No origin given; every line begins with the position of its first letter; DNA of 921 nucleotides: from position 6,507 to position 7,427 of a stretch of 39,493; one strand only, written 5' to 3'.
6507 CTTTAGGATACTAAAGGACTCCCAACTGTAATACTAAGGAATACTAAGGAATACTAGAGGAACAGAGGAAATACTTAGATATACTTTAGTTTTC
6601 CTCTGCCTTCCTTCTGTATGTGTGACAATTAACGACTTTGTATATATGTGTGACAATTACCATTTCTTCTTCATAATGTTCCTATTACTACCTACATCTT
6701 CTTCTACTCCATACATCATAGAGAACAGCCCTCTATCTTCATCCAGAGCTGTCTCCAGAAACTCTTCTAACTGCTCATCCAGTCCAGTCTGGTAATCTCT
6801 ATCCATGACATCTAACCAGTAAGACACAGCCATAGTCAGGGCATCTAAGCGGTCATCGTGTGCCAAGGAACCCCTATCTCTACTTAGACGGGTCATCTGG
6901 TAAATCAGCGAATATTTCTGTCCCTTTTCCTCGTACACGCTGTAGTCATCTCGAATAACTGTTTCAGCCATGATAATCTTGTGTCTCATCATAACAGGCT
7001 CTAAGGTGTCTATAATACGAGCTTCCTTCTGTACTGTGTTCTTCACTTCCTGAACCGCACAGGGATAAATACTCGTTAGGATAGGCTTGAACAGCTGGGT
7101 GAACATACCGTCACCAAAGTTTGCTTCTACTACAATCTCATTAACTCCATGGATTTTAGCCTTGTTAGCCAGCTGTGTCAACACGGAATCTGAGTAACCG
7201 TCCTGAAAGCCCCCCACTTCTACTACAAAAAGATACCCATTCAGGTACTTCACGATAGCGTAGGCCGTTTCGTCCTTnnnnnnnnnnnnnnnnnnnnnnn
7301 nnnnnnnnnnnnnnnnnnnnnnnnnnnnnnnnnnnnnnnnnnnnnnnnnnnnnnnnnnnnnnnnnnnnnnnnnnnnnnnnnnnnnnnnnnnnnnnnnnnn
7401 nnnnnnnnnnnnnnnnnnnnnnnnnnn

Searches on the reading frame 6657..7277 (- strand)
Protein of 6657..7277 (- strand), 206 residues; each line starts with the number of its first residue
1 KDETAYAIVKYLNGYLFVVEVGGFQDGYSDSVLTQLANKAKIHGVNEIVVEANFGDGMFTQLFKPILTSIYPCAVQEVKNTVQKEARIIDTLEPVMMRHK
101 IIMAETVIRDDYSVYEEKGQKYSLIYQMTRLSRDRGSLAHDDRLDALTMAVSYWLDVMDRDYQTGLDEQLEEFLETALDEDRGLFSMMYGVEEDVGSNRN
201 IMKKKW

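Call 6: search_protein_families(library=pfam, proteins=[window:6657-7277:-], max_evalue=0.01)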
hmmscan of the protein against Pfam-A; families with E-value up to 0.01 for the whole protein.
window:6657-7277:- (206 aa): 1 family
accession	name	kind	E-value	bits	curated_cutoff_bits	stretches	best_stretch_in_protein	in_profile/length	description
PF22530.2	Terminase-T7_RNaseH-like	-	2.2e-36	124.8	27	1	1-101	8-108/108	Terminase Bacteriophage T7, Ribonuclease H-like domain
